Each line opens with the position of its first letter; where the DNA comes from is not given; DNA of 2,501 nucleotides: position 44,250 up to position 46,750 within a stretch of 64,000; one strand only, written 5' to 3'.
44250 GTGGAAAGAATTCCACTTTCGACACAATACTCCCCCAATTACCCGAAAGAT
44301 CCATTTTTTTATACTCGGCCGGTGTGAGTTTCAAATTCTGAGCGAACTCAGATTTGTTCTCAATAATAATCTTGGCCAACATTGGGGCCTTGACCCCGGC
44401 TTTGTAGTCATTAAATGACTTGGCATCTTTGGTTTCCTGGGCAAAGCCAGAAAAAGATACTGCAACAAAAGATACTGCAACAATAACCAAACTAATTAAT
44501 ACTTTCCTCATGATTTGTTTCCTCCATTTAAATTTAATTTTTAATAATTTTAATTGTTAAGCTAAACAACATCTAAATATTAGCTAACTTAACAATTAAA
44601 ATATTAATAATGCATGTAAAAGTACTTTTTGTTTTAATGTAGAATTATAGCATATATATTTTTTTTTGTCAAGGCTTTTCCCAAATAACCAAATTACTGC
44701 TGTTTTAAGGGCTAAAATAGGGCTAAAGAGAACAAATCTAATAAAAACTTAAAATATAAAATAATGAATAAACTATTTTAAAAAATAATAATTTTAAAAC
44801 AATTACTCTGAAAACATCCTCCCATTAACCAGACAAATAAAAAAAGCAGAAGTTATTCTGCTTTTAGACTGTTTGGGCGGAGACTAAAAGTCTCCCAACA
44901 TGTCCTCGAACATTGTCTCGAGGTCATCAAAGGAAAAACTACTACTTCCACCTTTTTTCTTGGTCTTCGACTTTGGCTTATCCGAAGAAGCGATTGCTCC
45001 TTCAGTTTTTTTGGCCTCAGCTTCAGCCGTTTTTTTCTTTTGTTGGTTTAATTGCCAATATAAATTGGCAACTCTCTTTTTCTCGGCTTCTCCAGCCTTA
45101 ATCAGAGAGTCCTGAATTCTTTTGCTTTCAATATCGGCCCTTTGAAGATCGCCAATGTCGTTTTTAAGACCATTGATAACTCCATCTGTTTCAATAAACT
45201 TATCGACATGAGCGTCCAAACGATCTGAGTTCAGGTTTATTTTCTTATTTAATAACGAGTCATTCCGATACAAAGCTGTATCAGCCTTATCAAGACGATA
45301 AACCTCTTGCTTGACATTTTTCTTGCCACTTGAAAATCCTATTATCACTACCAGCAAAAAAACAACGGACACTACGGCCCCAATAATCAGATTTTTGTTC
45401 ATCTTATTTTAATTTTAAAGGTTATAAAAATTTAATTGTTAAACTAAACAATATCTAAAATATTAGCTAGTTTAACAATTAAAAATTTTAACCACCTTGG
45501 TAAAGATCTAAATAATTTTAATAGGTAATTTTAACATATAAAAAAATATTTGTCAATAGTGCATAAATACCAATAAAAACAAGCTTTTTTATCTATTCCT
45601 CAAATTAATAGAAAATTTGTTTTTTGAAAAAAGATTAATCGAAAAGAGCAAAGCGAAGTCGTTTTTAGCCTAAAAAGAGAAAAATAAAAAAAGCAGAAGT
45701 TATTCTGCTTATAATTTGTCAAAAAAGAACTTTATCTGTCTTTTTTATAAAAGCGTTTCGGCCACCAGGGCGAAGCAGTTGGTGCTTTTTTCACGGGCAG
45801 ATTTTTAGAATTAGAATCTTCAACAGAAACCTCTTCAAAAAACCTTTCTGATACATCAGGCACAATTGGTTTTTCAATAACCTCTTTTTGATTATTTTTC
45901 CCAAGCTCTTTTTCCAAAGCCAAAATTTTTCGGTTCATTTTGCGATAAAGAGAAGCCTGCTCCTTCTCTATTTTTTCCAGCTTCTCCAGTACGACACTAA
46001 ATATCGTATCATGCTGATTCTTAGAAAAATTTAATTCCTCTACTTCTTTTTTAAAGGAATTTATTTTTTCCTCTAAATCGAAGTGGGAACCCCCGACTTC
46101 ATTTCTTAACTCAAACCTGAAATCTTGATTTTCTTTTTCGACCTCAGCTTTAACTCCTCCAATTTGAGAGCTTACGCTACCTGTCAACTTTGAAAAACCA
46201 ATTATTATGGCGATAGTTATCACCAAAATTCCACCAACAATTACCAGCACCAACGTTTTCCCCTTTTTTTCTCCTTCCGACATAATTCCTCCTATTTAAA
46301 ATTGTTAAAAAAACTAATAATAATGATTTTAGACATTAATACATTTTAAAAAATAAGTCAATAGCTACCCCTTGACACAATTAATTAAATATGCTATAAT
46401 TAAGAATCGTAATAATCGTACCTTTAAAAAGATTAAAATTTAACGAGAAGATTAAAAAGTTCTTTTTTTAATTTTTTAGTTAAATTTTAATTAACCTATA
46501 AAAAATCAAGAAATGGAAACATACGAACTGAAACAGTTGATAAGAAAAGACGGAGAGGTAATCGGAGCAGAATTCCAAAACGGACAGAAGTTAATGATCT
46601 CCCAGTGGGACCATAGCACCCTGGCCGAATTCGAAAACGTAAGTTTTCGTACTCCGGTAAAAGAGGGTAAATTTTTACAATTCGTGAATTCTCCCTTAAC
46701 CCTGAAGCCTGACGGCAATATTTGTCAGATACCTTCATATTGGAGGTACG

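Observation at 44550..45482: Conserved 50-nt palindromic leader element shared by two island genes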

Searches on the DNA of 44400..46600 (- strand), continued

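Call 76: search_with_rna_model(model_id=R1, sources=[L001, L099, L104, L106, L107, L108, L109], filters=off, max_evalue=1, show_alignments=8)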
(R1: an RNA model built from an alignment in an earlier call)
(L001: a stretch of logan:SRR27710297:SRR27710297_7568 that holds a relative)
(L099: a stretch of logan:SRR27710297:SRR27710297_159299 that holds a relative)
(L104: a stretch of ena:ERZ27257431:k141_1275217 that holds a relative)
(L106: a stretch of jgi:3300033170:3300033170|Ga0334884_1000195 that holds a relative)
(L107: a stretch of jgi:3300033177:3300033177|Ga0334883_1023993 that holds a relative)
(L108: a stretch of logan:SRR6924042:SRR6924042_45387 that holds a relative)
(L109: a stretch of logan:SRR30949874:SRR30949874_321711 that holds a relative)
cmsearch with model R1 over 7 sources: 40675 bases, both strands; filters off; matches with E-value up to 1: 14.
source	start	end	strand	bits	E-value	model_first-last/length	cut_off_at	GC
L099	1886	1950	+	75.4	2.3e-14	1-65/65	no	0.12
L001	197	282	+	53.6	2.5e-09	1-65/65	no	0.13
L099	1886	1950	-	38.4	7.8e-06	1-65/65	no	0.12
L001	197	282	-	31.6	0.0003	1-65/65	no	0.13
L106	5901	5977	+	30.2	0.00064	1-65/65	no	0.23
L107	298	374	+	30.2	0.00064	1-65/65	no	0.23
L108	476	552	+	26.3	0.005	1-65/65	no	0.21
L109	404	480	+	26.3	0.005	1-65/65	no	0.21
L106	4556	4642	-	24.2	0.015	1-65/65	no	0.21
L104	4370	4435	-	19.4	0.2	1-65/65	no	0.15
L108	4339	4386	-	19.2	0.22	1-65/65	no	0.21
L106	5908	5970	-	19.1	0.24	1-65/65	no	0.29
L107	305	367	-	19.1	0.24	1-65/65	no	0.29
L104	6559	6602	-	17.2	0.63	1-65/65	no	0.3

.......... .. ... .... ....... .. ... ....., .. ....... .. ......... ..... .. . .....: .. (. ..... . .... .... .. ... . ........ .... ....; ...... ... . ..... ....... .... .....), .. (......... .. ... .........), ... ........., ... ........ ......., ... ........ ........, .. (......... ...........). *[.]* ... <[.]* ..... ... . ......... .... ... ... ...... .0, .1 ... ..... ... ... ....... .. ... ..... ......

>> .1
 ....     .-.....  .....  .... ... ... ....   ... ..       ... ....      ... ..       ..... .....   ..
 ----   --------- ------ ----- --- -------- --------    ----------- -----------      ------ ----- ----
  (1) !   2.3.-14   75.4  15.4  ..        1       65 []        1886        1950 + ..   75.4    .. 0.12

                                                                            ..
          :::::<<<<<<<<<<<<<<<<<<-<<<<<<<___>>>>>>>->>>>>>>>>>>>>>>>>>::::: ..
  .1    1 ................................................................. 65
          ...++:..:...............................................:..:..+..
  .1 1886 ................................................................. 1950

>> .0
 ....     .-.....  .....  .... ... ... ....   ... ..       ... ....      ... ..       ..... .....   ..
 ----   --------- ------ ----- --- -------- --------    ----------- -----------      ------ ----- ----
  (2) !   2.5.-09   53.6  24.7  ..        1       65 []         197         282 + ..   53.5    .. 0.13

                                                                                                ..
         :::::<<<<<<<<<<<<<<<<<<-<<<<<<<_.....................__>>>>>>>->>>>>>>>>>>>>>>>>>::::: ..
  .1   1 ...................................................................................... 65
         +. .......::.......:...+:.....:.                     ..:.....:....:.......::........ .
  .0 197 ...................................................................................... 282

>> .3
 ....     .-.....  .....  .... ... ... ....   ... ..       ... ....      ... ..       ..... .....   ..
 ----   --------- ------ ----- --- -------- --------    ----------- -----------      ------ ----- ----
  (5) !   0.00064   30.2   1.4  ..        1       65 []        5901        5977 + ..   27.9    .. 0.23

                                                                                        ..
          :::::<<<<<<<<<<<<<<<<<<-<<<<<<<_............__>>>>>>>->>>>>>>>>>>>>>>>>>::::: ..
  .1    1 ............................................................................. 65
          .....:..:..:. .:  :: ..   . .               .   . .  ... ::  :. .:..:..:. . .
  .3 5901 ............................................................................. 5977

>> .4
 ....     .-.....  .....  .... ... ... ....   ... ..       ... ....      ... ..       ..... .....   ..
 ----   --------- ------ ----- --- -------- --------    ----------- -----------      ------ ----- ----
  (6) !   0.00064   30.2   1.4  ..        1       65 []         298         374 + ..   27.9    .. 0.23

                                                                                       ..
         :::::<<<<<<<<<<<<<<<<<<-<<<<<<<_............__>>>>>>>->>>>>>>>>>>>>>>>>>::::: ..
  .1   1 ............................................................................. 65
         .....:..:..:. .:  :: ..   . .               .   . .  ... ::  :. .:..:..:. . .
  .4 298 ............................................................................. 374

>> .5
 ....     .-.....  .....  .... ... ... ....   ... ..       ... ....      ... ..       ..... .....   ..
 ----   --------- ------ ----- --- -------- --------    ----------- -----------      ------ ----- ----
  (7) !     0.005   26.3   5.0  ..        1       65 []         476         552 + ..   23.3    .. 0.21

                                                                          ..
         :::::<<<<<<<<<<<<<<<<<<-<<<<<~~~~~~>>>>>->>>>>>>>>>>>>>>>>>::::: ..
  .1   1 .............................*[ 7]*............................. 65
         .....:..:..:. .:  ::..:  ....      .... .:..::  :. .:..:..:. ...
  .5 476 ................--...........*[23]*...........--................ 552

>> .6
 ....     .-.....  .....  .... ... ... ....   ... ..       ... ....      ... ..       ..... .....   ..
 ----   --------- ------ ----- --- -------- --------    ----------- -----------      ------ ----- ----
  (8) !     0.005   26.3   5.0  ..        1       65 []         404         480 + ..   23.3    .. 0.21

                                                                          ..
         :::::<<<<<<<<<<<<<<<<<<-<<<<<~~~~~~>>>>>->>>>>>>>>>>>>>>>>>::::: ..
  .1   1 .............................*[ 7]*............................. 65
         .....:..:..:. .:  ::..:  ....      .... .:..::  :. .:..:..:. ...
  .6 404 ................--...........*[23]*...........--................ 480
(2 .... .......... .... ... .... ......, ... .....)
